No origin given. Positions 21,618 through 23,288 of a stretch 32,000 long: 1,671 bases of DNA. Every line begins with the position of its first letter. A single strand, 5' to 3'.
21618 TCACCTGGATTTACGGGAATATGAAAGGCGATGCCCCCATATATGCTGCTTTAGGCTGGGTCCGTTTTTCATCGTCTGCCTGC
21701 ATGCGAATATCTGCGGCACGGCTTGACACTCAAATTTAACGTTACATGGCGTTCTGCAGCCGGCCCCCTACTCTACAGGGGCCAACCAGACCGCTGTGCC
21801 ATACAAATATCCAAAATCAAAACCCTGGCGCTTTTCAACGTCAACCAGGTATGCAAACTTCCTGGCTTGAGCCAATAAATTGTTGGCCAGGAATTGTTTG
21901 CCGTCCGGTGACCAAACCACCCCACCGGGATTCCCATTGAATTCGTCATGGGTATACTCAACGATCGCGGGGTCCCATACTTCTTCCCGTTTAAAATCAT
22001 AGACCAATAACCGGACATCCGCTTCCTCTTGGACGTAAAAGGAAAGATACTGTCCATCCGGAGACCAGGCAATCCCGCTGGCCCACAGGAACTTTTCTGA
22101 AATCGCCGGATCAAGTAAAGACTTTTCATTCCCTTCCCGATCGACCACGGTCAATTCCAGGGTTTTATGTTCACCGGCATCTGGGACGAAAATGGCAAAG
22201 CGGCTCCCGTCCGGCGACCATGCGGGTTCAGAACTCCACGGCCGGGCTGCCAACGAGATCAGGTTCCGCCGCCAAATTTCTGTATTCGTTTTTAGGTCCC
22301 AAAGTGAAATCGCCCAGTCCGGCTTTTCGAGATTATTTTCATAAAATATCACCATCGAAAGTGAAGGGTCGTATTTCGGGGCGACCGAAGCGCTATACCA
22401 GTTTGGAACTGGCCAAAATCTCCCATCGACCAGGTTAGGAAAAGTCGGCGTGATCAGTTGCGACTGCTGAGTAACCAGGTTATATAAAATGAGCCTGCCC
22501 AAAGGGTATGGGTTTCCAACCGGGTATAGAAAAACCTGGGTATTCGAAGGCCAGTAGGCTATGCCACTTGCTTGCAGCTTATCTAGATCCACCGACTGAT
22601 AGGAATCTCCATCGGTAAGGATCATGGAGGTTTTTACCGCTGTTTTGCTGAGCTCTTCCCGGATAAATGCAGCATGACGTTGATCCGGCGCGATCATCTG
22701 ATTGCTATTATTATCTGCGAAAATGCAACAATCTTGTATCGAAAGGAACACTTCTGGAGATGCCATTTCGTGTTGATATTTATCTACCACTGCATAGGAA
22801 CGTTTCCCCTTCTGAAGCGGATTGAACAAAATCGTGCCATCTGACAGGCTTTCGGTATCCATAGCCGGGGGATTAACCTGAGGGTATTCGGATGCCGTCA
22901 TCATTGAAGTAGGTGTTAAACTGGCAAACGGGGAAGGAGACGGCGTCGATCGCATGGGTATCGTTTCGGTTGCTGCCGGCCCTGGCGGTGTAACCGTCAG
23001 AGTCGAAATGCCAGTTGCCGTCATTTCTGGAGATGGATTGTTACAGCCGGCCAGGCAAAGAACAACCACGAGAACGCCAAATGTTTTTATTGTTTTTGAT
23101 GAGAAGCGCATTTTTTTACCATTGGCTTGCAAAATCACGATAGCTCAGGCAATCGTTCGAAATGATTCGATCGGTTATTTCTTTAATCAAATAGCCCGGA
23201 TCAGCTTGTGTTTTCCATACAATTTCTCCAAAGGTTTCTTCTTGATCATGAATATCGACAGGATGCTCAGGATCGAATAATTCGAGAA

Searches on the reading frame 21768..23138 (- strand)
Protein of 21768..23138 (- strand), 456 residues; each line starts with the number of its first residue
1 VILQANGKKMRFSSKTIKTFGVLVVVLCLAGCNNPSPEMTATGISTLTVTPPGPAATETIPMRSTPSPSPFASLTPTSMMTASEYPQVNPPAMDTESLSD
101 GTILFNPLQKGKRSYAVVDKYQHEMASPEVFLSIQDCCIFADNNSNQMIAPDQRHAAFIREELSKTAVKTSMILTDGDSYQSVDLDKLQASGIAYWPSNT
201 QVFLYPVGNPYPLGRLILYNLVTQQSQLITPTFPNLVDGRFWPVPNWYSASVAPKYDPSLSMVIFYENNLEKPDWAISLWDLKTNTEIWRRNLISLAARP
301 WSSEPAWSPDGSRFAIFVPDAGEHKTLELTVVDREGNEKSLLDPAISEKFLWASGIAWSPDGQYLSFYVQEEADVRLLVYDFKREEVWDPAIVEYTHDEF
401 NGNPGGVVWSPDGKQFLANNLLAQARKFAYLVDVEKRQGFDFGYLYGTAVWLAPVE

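Call 11: search_protein_families(library=ncbifam, proteins=[window:21768-23138:-], max_evalue=0.001)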
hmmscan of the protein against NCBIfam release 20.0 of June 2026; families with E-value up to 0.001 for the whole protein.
window:21768-23138:- (456 aa): 2 families
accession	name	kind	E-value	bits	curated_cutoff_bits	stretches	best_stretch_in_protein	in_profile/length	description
TIGR02800.1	propeller_TolB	equivalog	4e-07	29.3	343.15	0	323-436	167-268/418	Tol-Pal system beta propeller repeat protein TolB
NF002183.0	PRK01029.1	equivalog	1.9e-05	23.9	405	1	257-383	239-359/429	Tol-Pal system protein TolB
